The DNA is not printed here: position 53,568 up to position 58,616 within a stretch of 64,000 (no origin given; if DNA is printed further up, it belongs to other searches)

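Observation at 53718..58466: Single 1582-aa ORF fusing a sacsin/MORC-type GHKL ATPase to an Upf1-like SF1 helicase: candidate stand-alone defence or nucleic-acid surveillance protein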

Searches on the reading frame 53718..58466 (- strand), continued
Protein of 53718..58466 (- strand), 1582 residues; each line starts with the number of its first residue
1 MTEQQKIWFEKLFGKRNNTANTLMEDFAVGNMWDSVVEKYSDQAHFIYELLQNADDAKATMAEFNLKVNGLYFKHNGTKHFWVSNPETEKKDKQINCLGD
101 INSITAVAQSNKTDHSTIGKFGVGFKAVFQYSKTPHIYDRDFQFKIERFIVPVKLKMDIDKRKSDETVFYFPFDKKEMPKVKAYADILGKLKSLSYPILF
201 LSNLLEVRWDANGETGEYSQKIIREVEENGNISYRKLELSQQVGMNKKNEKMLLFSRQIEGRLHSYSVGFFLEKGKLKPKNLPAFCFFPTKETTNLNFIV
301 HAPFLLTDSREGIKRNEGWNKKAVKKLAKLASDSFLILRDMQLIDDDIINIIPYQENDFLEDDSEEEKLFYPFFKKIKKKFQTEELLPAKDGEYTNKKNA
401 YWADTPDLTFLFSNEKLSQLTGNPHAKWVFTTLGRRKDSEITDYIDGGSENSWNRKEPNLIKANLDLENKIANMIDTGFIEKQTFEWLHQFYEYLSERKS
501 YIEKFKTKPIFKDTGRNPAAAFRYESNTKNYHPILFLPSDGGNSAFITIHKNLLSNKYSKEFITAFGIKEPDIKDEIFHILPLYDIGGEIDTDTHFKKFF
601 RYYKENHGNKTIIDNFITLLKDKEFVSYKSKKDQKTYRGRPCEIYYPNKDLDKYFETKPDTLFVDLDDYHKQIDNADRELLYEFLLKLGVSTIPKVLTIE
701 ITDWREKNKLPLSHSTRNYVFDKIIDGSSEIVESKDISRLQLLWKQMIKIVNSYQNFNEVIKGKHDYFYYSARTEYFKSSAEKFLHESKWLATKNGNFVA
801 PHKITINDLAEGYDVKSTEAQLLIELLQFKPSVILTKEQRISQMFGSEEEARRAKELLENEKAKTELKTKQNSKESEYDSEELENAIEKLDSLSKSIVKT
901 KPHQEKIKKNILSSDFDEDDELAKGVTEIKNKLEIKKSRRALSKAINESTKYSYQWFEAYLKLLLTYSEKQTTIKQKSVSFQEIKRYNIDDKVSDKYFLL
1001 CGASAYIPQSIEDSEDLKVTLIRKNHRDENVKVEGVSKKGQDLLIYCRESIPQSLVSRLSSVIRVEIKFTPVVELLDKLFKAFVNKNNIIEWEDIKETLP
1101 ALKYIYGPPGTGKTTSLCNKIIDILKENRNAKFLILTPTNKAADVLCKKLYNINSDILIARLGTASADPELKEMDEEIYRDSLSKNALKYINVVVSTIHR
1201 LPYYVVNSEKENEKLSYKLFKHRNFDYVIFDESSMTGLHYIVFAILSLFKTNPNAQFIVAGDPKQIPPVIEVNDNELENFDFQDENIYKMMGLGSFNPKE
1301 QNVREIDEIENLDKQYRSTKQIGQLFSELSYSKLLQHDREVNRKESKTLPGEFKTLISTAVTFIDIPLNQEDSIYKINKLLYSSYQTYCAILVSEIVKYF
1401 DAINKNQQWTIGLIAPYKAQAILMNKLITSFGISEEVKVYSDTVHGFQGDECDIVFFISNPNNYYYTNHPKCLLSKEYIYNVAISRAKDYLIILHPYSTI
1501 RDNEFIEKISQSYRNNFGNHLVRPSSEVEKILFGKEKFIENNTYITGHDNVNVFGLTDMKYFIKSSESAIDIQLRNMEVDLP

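Call 28: find_encoding_contigs(protein=P0084, flank=10000, max_places=2)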
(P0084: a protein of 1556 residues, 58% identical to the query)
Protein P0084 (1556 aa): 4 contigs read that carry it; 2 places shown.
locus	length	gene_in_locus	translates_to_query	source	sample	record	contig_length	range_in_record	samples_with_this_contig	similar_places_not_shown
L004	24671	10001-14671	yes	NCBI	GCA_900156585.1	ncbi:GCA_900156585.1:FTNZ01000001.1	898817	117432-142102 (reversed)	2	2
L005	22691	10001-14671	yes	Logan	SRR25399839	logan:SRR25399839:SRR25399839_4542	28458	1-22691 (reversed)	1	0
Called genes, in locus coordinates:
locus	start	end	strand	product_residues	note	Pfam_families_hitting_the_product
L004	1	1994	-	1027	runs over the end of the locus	PF00656:Peptidase_C14, PF00270:DEAD, PF04851:ResIII, PF00271:Helicase_C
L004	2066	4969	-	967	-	-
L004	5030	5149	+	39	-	-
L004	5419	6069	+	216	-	-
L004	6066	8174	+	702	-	-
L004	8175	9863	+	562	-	-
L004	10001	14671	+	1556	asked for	PF25794:SACS, PF00270:DEAD (faint), PF00580:UvrD-helicase (weak), PF04851:ResIII (weak), PF13086:AAA_11, PF13245:AAA_19, PF13604:AAA_30, PF13087:AAA_12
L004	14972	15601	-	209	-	PF13532:2OG-FeII_Oxy_2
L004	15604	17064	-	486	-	-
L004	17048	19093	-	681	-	PF22546:2CompART, PF22545:2CompARG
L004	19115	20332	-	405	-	PF13361:UvrD_C (faint)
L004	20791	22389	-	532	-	PF00239:Resolvase, PF07508:Recombinase, PF13408:Zn_ribbon_recom (weak)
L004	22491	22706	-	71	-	-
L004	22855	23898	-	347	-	PF17761:DUF1016_N, PF06250:YhcG_C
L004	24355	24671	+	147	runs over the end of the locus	PF04002:RadC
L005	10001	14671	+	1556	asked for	PF25794:SACS, PF00270:DEAD (faint), PF00580:UvrD-helicase (weak), PF04851:ResIII (weak), PF13086:AAA_11, PF13245:AAA_19, PF13604:AAA_30, PF13087:AAA_12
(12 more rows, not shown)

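Call 29: find_encoding_contigs(protein=P0118, flank=10000, max_places=2)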
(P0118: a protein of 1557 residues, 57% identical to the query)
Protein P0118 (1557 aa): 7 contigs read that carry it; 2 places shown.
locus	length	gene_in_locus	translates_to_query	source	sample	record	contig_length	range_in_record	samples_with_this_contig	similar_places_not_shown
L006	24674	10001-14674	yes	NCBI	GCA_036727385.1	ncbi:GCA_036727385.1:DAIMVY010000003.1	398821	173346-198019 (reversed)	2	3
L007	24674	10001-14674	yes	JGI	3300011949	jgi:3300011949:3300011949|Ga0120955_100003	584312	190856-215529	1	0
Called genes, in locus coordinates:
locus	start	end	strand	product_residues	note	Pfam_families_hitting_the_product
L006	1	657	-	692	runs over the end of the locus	PF00580:UvrD-helicase, PF13245:AAA_19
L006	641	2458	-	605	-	PF02463:SMC_N (weak), PF13175:AAA_15, PF13476:AAA_23, PF11398:DUF2813 (weak), PF13555:AAA_29 (weak), PF13304:AAA_21, PF20469:OLD-like_TOPRIM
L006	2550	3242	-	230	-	-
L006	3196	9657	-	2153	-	PF05729:NACHT (faint)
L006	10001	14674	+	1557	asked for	PF25794:SACS, PF00270:DEAD (weak), PF00580:UvrD-helicase (weak), PF04851:ResIII (weak), PF13086:AAA_11, PF13245:AAA_19, PF13604:AAA_30, PF13087:AAA_12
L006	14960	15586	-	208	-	PF13532:2OG-FeII_Oxy_2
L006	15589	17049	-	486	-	-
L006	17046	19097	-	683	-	PF22546:2CompART, PF22545:2CompARG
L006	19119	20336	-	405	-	PF13361:UvrD_C (faint), PF13087:AAA_12 (faint)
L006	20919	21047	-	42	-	-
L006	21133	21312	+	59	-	-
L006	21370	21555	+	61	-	-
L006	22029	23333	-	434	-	PF00561:Abhydrolase_1, PF12146:Hydrolase_4, PF12697:Abhydrolase_6 (weak)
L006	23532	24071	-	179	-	PF02627:CMD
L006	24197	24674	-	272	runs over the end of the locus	PF02311:AraC_binding (weak), PF12833:HTH_18, PF00165:HTH_AraC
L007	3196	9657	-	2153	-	PF05729:NACHT (faint)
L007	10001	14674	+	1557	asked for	PF25794:SACS, PF00270:DEAD (weak), PF00580:UvrD-helicase (weak), PF04851:ResIII (weak), PF13086:AAA_11, PF13245:AAA_19, PF13604:AAA_30, PF13087:AAA_12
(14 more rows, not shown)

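Call 37: search_solved_structures(query=window:53718-58466:-, max_evalue=0.01)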
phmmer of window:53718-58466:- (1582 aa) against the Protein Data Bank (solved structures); distinct sequences matched with E-value up to 0.01: 20.
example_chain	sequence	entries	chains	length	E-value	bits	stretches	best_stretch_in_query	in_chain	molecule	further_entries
8ftm_A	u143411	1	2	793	9.5e-09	36.7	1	1217-1510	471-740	5'-3' RNA helicase-like protein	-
8fth_A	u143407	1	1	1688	5.3e-08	34.2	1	1217-1509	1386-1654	5'-3' RNA helicase-like protein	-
8ftk_A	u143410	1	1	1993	6.8e-08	33.8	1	1217-1510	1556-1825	5'-3' RNA helicase-like protein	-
5eaw_A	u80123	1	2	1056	9.2e-08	33.4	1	1095-1334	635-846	DNA replication ATP-dependent helicase/nuclease DNA2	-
5eax_A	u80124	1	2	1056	9.2e-08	33.4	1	1095-1334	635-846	DNA replication ATP-dependent helicase/nuclease DNA2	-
5ean_A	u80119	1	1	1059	9.3e-08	33.4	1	1095-1334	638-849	DNA replication ATP-dependent helicase/nuclease DNA2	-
9kwf_B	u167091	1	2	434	2.9e-05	25.1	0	1196-1272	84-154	Putative deoxyribonuclease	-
4b3f_X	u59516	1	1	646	4.6e-05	24.5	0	1102-1161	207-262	DNA-BINDING PROTEIN SMUBP-2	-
4b3g_A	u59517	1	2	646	4.6e-05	24.4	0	1102-1161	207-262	DNA-BINDING PROTEIN SMUBP-2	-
5v44_A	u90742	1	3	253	0.00043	21.2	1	35-141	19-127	Sacsin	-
5v46_A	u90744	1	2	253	0.00044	21.2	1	35-141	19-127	Sacsin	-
5v45_A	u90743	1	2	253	0.00044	21.2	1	35-141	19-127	Sacsin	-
5v47_A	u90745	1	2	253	0.00095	20.1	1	35-141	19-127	Lizard sacsin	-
8rd3_A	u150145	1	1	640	0.0014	19.5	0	1102-1162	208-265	ATP-dependent helicase NAM7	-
2xzl_A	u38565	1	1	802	0.0026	18.7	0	1102-1162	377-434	ATP-DEPENDENT HELICASE NAM7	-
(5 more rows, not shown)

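Call 39: find_encoding_contigs(protein=P0076, flank=10000, max_places=1)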
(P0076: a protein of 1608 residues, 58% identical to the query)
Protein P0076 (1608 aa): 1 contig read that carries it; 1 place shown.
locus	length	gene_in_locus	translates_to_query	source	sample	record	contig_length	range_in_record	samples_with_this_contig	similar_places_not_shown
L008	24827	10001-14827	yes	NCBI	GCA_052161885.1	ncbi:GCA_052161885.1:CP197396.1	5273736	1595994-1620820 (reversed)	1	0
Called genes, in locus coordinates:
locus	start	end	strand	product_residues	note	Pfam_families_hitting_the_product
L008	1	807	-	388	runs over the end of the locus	PF00155:Aminotran_1_2, PF01041:DegT_DnrJ_EryC1, PF01053:Cys_Met_Meta_PP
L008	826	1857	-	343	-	PF01408:GFO_IDH_MocA, PF22725:GFO_IDH_MocA_C3, PF02894:GFO_IDH_MocA_C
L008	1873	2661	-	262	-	PF04794:YdjC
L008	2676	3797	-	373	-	PF04101:Glyco_tran_28_C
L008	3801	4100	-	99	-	-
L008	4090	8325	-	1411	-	PF00698:Acyl_transf_1, PF01648:ACPS (faint)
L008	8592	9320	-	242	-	-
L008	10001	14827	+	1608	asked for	PF25794:SACS, PF00270:DEAD (faint), PF00580:UvrD-helicase (weak), PF13086:AAA_11, PF13245:AAA_19, PF13604:AAA_30, PF13087:AAA_12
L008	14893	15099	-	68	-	-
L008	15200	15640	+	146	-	-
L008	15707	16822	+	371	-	-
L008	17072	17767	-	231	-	-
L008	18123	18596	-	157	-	-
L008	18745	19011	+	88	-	-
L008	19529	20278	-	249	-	-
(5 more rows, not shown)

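Call 40: find_encoding_contigs(protein=P0080, flank=10000, max_places=3)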
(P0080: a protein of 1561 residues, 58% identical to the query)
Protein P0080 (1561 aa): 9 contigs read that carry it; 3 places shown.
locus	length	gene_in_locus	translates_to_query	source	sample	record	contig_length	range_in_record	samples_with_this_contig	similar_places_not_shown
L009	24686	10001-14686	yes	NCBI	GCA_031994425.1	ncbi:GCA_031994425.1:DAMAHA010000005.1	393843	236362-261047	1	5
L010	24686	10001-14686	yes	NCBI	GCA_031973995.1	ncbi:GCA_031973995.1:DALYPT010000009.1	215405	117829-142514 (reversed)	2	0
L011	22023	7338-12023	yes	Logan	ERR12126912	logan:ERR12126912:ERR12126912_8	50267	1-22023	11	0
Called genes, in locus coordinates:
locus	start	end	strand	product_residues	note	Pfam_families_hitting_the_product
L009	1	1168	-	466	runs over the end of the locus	PF00206:Lyase_1, PF10415:FumaraseC_C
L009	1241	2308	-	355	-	PF01510:Amidase_2, PF01471:PG_binding_1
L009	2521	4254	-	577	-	PF00239:Resolvase, PF07508:Recombinase (weak), PF13408:Zn_ribbon_recom (weak)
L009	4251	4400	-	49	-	-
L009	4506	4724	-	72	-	-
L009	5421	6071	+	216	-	-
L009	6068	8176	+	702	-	-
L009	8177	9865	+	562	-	-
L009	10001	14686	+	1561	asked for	PF25794:SACS, PF00270:DEAD (faint), PF00580:UvrD-helicase (weak), PF04851:ResIII (weak), PF13086:AAA_11, PF13245:AAA_19, PF13604:AAA_30, PF13087:AAA_12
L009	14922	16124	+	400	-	PF00872:Transposase_mut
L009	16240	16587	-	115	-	-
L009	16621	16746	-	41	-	-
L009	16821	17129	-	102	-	-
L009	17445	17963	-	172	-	-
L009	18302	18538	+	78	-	-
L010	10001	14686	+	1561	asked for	PF25794:SACS, PF00270:DEAD (faint), PF00580:UvrD-helicase (weak), PF04851:ResIII (weak), PF13086:AAA_11, PF13245:AAA_19, PF13604:AAA_30, PF13087:AAA_12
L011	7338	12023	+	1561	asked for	PF25794:SACS, PF00270:DEAD (faint), PF00580:UvrD-helicase (weak), PF04851:ResIII (weak), PF13086:AAA_11, PF13245:AAA_19, PF13604:AAA_30, PF13087:AAA_12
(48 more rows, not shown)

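Call 42: search_dna_similar(query=window:53718-58466:-, collection=plasmids, mode=protein, max_rows=25)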
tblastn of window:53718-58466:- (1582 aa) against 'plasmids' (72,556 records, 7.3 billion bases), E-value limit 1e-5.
Records with a match: 35; places in all: 35; records where one place covers at least 80% of the query: 2.
Best place of each record, by identity: <60% 35.
By first word of the organism name: Acinetobacter 4; Nostoc 3; Rhizobium 2; Phocaeicola 2; Tolypothrix 2; Chryseobacterium 1; Hymenobacter 1; Methanomethylovorans 1; Sulfuricurvum 1; Ensifer 1; and 17 more.
By predicted mobility (MOB-suite, as given by PLSDB): non-mobilizable 20; conjugative 8; mobilizable 7.
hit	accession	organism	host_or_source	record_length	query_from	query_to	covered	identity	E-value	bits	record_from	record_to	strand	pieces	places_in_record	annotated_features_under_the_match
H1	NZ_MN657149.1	Chryseobacterium sp.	-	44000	7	1574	99%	31.9%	0e+0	629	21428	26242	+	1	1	AAA domain-containing protein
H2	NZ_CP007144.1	Hymenobacter swuensis DY53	-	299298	9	1574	99%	26.8%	3e-139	486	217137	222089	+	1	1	AAA domain-containing protein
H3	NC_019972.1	Methanomethylovorans hollandica DSM 15978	-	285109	36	835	51%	25.4%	2e-46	192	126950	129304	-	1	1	molecular chaperone of HSP90 family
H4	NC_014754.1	Sulfuricurvum kujiense DSM 16994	drain water from underground crude oil ...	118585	40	834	50%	25.4%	2e-38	166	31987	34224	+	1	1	DUF3883 domain-containing protein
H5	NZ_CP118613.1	Ensifer adhaerens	Pure isolate,Rhizosphere of Cyperus ...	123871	1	450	28%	28.8%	8e-30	137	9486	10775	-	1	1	hypothetical protein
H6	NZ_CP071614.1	Rhizobium bangladeshense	lentil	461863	8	446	28%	27.9%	1e-29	137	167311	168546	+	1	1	hypothetical protein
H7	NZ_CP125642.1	Rhizobium sp. BT03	Phaseolus vulgaris,Pure culture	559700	8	446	28%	27.5%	3e-31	142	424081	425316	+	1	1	hypothetical protein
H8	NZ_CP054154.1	Streptococcus salivarius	Homo sapiens,single culture,oral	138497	1101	1509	26%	25.4%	7e-15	89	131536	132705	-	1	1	AAA domain-containing protein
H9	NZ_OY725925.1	Bacteroides finegoldii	-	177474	1105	1509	26%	25.1%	2e-18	100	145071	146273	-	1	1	AAA domain-containing protein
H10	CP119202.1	Acinetobacter soli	Homo sapiens,blood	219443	1102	1492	25%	25.4%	1e-15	91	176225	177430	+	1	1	AAA domain-containing protein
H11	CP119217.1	Acinetobacter soli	Homo sapiens,blood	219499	1102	1492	25%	25.4%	1e-15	91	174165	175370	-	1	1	AAA domain-containing protein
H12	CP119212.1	Acinetobacter soli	Homo sapiens,blood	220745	1102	1492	25%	25.4%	1e-15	91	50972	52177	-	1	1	AAA domain-containing protein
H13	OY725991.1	Phocaeicola massiliensis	-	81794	1105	1493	25%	25.2%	1e-16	94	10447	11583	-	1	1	none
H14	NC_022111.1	Prevotella sp. oral taxon 299 str. F0039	Homo sapiens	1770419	1101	1493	25%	24.5%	4e-11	76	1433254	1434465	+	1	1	none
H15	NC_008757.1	Polaromonas naphthalenivorans CJ2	-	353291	1104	1501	25%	23.6%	1e-14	88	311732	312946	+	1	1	AAA domain-containing protein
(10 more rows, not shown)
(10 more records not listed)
